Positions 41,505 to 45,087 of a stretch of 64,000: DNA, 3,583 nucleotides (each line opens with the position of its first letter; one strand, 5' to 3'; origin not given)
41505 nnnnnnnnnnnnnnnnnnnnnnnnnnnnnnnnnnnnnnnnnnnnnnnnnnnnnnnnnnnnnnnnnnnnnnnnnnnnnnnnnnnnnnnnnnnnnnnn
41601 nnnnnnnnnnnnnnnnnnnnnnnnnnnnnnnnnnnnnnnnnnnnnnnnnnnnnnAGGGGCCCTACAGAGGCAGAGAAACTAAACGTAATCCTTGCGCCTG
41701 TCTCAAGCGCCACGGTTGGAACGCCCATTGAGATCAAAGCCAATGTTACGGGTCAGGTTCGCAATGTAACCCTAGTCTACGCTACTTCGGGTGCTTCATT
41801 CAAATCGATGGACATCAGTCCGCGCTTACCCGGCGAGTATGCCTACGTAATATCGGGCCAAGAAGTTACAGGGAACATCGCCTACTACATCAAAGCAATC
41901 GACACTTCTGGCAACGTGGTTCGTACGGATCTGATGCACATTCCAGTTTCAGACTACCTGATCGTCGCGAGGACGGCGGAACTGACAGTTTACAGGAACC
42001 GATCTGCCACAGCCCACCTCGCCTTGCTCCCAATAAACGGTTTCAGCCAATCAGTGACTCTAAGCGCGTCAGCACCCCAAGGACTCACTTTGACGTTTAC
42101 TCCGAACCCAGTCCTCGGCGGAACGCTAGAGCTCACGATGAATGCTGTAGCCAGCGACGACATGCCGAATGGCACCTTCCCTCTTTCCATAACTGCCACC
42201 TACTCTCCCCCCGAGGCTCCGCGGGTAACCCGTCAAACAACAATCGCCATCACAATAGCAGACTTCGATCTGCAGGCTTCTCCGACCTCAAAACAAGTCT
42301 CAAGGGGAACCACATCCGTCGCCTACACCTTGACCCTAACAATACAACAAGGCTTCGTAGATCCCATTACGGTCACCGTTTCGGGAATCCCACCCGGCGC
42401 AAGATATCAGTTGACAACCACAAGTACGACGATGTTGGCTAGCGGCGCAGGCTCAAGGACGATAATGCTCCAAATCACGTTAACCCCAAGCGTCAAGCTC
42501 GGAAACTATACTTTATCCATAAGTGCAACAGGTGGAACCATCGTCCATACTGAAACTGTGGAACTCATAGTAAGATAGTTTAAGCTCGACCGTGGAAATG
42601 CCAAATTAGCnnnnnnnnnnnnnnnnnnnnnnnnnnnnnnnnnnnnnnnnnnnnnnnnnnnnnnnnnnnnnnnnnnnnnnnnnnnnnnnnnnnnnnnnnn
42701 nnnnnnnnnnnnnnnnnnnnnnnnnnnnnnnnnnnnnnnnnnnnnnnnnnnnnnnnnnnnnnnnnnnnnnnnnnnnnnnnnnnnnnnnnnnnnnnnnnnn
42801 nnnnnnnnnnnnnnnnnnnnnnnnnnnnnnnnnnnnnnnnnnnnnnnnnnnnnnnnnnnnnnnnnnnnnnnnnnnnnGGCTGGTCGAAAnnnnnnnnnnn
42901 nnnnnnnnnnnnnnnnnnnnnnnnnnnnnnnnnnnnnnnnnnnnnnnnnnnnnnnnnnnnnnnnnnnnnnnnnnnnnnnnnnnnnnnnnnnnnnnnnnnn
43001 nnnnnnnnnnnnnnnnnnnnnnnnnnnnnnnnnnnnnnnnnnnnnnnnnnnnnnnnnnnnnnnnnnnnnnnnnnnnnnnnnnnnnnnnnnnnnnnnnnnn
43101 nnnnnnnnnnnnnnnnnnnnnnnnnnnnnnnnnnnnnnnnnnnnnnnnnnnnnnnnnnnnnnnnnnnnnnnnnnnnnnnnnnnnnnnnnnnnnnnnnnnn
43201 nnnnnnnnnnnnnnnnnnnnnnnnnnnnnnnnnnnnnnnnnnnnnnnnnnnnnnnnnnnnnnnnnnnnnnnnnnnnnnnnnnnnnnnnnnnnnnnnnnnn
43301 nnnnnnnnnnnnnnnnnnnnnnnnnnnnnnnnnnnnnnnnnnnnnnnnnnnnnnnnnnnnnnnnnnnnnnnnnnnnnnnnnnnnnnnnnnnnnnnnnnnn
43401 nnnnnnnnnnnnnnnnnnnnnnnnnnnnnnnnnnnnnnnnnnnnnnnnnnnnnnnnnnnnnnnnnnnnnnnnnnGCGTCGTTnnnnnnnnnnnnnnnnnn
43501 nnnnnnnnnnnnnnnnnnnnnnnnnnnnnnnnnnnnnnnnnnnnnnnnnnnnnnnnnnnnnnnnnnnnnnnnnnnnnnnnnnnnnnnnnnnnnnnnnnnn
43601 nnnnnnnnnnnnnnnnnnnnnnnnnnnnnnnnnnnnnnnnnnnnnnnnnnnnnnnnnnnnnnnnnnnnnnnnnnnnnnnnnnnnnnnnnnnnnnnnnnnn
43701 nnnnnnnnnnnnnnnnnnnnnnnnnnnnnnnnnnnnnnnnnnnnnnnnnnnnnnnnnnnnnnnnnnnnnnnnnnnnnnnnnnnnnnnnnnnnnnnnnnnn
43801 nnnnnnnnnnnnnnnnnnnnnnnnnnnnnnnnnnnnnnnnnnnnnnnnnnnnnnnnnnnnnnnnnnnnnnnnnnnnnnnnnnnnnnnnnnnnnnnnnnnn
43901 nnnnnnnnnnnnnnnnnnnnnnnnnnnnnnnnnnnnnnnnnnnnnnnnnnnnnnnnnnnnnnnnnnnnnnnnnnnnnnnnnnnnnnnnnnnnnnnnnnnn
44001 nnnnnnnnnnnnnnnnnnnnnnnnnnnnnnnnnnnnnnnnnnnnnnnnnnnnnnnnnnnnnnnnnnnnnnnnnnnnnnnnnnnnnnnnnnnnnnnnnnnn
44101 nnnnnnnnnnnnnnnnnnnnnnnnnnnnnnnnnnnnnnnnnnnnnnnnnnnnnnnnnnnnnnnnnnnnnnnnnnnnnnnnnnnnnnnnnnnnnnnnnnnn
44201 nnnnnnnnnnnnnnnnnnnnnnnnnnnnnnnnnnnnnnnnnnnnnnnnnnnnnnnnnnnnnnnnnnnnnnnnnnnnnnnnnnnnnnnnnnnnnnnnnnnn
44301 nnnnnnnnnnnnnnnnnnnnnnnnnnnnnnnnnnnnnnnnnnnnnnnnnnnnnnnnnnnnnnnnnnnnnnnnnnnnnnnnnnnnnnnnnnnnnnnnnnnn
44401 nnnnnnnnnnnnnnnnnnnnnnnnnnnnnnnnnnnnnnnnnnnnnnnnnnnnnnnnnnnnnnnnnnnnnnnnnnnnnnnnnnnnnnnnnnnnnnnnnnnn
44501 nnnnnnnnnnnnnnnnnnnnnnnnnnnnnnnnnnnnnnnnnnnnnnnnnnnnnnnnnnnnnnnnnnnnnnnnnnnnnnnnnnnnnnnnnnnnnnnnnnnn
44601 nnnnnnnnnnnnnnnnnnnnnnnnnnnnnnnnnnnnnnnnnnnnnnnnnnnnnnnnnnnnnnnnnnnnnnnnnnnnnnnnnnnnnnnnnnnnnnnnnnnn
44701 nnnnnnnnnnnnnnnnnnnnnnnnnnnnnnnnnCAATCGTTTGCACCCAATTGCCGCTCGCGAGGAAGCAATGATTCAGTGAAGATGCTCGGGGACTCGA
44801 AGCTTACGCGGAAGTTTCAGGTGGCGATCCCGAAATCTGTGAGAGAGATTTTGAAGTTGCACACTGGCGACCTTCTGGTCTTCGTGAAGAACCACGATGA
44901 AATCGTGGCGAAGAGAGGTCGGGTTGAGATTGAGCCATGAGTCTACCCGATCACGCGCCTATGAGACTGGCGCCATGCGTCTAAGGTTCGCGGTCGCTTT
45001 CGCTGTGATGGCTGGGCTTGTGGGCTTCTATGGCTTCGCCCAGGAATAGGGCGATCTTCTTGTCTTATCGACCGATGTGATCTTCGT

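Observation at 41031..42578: JAMM deubiquitinase-like domain fused to a transmembrane helix and a ~300 aa extracytoplasmic Ig-like repeat region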

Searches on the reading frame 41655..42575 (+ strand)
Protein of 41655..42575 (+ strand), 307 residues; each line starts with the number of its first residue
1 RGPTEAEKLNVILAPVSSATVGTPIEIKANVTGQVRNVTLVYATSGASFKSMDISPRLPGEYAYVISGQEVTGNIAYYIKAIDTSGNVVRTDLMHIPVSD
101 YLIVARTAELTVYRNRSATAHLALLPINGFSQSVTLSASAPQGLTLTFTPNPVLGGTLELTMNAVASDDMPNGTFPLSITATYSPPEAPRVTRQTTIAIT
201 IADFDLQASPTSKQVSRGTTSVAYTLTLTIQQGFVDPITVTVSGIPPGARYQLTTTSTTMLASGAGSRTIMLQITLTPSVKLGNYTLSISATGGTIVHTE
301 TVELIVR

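Call 31: search_protein_families(library=pfam, alignment_id=A2, max_evalue=0.1)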
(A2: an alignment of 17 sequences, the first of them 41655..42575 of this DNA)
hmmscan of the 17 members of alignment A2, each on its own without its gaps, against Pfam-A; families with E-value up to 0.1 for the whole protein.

A. member 1, window:41655-42575:+ (307 aa): 2 families
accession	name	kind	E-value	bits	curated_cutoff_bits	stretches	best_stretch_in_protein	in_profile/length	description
PF19410.4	DUF5980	-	0.002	19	27.1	1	234-304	22-91/97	Family of unknown function (DUF5980)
PF13860.13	FlgD_ig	-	0.0042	17.5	27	0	19-74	6-62/79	FlgD Ig-like domain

B. families by the number of members that match (of 17 scanned): 29 families (the first 25 are shown)
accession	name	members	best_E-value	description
PF22067.2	Cep192_D3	5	2.4e-05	Cep192 domain 3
PF07550.17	Shr-like_HID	4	0.00078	Heme-binding protein Shr-like, Hb-interacting domain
PF13860.13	FlgD_ig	4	0.0042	FlgD Ig-like domain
PF19410.4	DUF5980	3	0.002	Family of unknown function (DUF5980)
PF07703.20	A2M_BRD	3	0.016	Alpha-2-macroglobulin bait region domain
PF23926.2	LtfC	3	0.021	LtfC-like, beta-sandwich domain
PF10633.15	NPCBM_assoc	2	0.0058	NPCBM-associated, NEW3 domain of alpha-galactosidase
PF24893.1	DUF7743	2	0.011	Domain of unknown function (DUF7743)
PF22076.2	Cep192_D6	2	0.024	Cep192 domain 6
PF20622.4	Big_15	2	0.036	Bacterial Ig domain (Big_16)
PF07523.18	Big_3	2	0.038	Bacterial Ig-like domain (group 3)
PF03168.19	LEA_2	1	0.00029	Late embryogenesis abundant protein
PF25644.1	Seadorna_VP4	1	0.0003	Seadornavirus membrane penetration protein VP4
PF10342.15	Kre9_KNH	1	0.00072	Kre9/KNH-like N-terminal Ig-like domain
PF18957.6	RibLong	1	0.0029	Long Rib domain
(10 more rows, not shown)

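Call 36: predict_structure(alignment_id=A2)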
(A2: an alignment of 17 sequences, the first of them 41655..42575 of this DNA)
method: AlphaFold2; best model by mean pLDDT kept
length: 307 residues; sequences in the alignment: 17
mean_pLDDT: 91.2   pTM: 0.73
mean pLDDT of the five models: 91.2, 91.0, 90.7, 89.6, 88.1
residues with pLDDT >= 90: 251; 70-90: 41; 50-70: 12; < 50: 3
segments of 3 or more residues with pLDDT < 50: 1-3
pLDDT, mean of each block of 10 residues (from residue 1): 66 93 95 94 94 94 94 96 94 96 92 94 93 94 96 91 95 94 89 95 95 89 93 88 93 70 75 92 96 92 95
secondary structure, 60 per line:
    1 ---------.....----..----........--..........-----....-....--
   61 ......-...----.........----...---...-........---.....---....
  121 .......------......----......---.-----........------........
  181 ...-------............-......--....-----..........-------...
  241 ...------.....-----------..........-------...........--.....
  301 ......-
elements in order: E10-14 E25-32 E35-44 E50-53 E55-58 E61-66 E75-83 E88-90 E94-96 E98-105 E109-113 E117-127 E134-139 E144-149 E159-166 E173-183 E191-202 E204-209 E212-215 E221-230 E238-243 E250-254 E266-275 E283-293 E296-306

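Call 38: fold_search(model_id=the predicted structure, library=pdb)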
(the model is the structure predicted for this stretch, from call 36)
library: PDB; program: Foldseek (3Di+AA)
matches with E <= 10: 1987; with E <= 0.001: 813
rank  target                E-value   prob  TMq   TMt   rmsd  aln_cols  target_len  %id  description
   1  7sqc_F0               1.9e-10  1.00  0.34  0.34  12.3       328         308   13  Ciliary C1 central pair apparatus isolated from Chlamydomonas reinhardtii (released 2022-04-13)
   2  9ijj_C                8.8e-10  1.00  0.50  0.20   8.0       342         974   10  In situ structure of the central apparatus in mouse sperm axoneme. (released 2025-06-04)
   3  7som_D                8.8e-10  1.00  0.33  0.10  12.6       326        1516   10  Ciliary C2 central pair apparatus isolated from Chlamydomonas reinhardtii (released 2022-04-13)
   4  7sqc_O0               1.6e-09  1.00  0.54  0.19   7.1       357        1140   11  Ciliary C1 central pair apparatus isolated from Chlamydomonas reinhardtii (released 2022-04-13)
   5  7sqc_T0               1.6e-09  1.00  0.47  0.29  25.5       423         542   10  Ciliary C1 central pair apparatus isolated from Chlamydomonas reinhardtii (released 2022-04-13)
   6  7sqc_2A               1.6e-09  1.00  0.41  0.20  11.5       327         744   14  Ciliary C1 central pair apparatus isolated from Chlamydomonas reinhardtii (released 2022-04-13)
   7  7sqc_T1               2.0e-09  1.00  0.46  0.28  11.2       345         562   12  Ciliary C1 central pair apparatus isolated from Chlamydomonas reinhardtii (released 2022-04-13)
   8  7sqc_2B               2.0e-09  1.00  0.34  0.18  11.9       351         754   10  Ciliary C1 central pair apparatus isolated from Chlamydomonas reinhardtii (released 2022-04-13)
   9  6eg1_B                2.5e-09  1.00  0.29  0.30  11.6       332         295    9  Crystal structure of Dpr2 Ig1-Ig2 in complex with DIP-Theta Ig1-Ig3 (released 2018-11-28)
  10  3f83                  2.8e-09  1.00  0.28  0.19  16.5       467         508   12  Structure of fusion complex of the minor pilin CfaE and major pilin CfaB of CFA/I pili from ETEC E. coli (released 2009-08-11)
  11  2rik                  3.2e-09  1.00  0.37  0.40   9.8       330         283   11  I-band fragment I67-I69 from titin (released 2008-01-22)
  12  9ijj_h                3.4e-09  1.00  0.38  0.12  12.7       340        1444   10  In situ structure of the central apparatus in mouse sperm axoneme. (released 2025-06-04)
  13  7sqc_F1               3.4e-09  1.00  0.34  0.25  12.3       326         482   12  Ciliary C1 central pair apparatus isolated from Chlamydomonas reinhardtii (released 2022-04-13)
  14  9ijj_E                3.5e-09  1.00  0.28  0.20  14.9       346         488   11  In situ structure of the central apparatus in mouse sperm axoneme. (released 2025-06-04)
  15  6s9f_A                3.9e-09  1.00  0.26  0.27  15.9       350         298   12  Drosophila OTK, extracellular domains 3-5 (released 2020-03-25)
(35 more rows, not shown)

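Call 58: search_protein_representatives(alignment_id=A2)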
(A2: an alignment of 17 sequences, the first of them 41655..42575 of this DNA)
Query: 17 sequences, 308 profile positions. Proteins with E-value up to 0.001 (for the whole library): 15075; up to 1e-10: 5056; up to 1e-30: 874. The best 150 are listed.
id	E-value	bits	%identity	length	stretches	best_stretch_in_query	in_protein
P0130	0.0e+00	1016.1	-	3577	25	77-307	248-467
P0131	1.1e-187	639.0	-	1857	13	149-307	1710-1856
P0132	2.0e-172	589.0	-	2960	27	10-90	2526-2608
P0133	4.2e-163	558.3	-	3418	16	78-307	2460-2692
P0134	2.4e-152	523.0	-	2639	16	85-290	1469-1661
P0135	1.7e-151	520.2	-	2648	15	94-307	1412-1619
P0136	1.4e-148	510.7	-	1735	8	101-307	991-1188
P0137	5.9e-142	488.9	-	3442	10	101-308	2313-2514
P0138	9.3e-138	475.1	-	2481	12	95-307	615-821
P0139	1.1e-134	465.0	-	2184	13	100-307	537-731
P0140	5.6e-131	452.8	-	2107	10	101-307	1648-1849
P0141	1.2e-127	441.9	-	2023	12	198-307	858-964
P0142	1.0e-126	438.8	-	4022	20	10-93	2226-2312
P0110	4.2e-122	423.7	-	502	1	4-308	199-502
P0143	6.4e-121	419.8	-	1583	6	100-307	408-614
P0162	3.9e-100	351.5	-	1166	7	101-307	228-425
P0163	6.2e-99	347.6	-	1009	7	101-307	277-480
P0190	8.3e-86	304.4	-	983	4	102-307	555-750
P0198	1.4e-80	287.3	-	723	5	149-307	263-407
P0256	3.8e-65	236.6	-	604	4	101-291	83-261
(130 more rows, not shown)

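Call 59: search_protein_families(library=pfam, proteins=[P0163, P0190, P0198, P0256, P0136, P0131, P0162], max_evalue=0.00001)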
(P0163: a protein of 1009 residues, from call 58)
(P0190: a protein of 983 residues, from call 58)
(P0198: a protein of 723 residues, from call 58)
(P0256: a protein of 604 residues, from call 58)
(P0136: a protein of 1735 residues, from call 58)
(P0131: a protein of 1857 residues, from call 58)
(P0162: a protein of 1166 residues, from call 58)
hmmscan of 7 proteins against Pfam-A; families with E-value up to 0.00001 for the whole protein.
P0163 (1009 aa): 1 family
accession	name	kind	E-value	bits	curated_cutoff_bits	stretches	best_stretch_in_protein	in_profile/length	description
PF19410.4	DUF5980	-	1.2e-07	32.4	27.1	0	618-695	14-94/97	Family of unknown function (DUF5980)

P0190 (983 aa): 2 families
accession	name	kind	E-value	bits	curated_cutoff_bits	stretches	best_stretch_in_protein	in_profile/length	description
PF05048.19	NosD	-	2.9e-42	145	23.6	3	265-416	48-210/212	Periplasmic copper-binding protein (NosD)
PF13229.12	Beta_helix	-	5.9e-40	136.9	25.9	3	190-341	3-157/158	Right handed beta helix region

P0198 (723 aa): 3 families
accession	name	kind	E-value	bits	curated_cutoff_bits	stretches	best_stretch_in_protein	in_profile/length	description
PF10882.14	bPH_5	-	3.8e-08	33.8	22.5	0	239-281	29-70/100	Bacterial PH domain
PF20248.3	DUF6603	-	5.3e-08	32.3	27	0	233-319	75-163/502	Family of unknown function (DUF6603)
PF06737.19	Transglycosylas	-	2.2e-06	28.7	27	0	422-472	8-57/77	Transglycosylase-like domain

P0256 (604 aa): 0 families

P0136 (1735 aa): 6 families
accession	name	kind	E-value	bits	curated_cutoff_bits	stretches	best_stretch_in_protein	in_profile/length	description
PF17957.7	Big_7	-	1.8e-15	57.8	24.1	1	1503-1572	1-70/70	Bacterial Ig domain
PF19410.4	DUF5980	-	2.6e-14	53.9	27.1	0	1310-1394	7-95/97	Family of unknown function (DUF5980)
PF07679.22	I-set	-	3.5e-11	43.4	23.7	0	1299-1392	3-90/90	Immunoglobulin I-set domain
PF05738.19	Cna_B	-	4.9e-10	40.1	22.3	0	476-526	27-77/87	Cna protein B-type domain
PF22898.2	NOMO1-like_1st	-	5e-08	33.4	27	0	466-492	46-72/85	BOS complex subunit NOMO1-like, first beta sandwich domain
PF07495.19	Y_Y_Y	-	2.8e-06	27.6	26.6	0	465-485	36-56/65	Y_Y_Y domain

P0131 (1857 aa): 6 families
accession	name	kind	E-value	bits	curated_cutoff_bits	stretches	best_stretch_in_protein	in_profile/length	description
PF09286.16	Pro-kuma_activ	-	1.1e-24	87.8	23.5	1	49-191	3-141/143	Pro-kumamolisin, activation domain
PF07679.22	I-set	-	4.9e-21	75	23.7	0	911-946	54-89/90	Immunoglobulin I-set domain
PF21226.3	MalQ_N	-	8.3e-21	74.6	24.1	0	863-949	5-89/91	MalQ N-terminal beta sandwich domain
PF02465.23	FliD_N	-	1.6e-20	73.9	24.8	0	864-933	28-91/97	Flagellar hook-associated protein 2 N-terminus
PF19410.4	DUF5980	-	1.9e-14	54.3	27.1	0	1180-1254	16-95/97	Family of unknown function (DUF5980)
PF00868.26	Transglut_N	-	3.9e-10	40.6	27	0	1313-1337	88-112/114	Transglutaminase family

P0162 (1166 aa): 6 families
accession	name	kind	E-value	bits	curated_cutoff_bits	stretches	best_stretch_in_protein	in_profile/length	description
PF19410.4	DUF5980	-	1.7e-12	48.1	27.1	0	474-545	18-94/97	Family of unknown function (DUF5980)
PF07550.17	Shr-like_HID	-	6.5e-09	36.6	22.3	0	710-733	48-71/82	Heme-binding protein Shr-like, Hb-interacting domain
PF09471.16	Peptidase_M64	-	1.8e-08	34.3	26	0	955-1015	3-63/302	IgA Peptidase M64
PF07679.22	I-set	-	7.4e-08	32.8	23.7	0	387-421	54-88/90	Immunoglobulin I-set domain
PF01835.25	MG2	-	4.8e-07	30.5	32.8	0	170-207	44-82/96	MG2 domain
PF11797.14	WxLIP_HBD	-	6.5e-07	29.8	28.9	0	713-751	94-133/138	WxL Interacting Protein, host binding domain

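Call 73: find_encoding_contigs(protein=P0163, flank=4000, max_places=2)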
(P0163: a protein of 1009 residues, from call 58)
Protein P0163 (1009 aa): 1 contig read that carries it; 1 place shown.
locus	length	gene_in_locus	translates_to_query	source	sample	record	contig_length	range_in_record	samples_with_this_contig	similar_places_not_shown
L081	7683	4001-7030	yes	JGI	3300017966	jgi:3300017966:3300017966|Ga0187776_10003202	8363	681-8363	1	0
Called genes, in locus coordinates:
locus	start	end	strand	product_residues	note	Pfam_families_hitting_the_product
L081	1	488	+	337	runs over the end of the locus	PF01546:Peptidase_M20, PF07687:M20_dimer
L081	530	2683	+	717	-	PF03190:Thioredox_DsbH, PF13098:Thioredoxin_2 (weak), PF13899:Thioredoxin_7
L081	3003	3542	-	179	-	-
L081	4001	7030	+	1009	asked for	PF19410:DUF5980 (faint), PF05751:FixH (faint)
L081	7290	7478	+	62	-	-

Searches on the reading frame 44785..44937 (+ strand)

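Call 76: search_protein_families(library=pfam, proteins=[window:44785-44937:+], max_evalue=0.01)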
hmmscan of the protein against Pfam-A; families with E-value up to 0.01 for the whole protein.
window:44785-44937:+ (51 aa): 2 families
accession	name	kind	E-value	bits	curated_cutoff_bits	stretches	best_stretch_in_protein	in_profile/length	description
PF04014.23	MazE_antitoxin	-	3.1e-06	27.5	24.7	1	6-42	3-40/48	Antidote-toxin recognition MazE, bacterial antitoxin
PF15937.10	PrlF_antitoxin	-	7.7e-05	23.2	32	1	4-38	1-35/99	prlF antitoxin for toxin YhaV_toxin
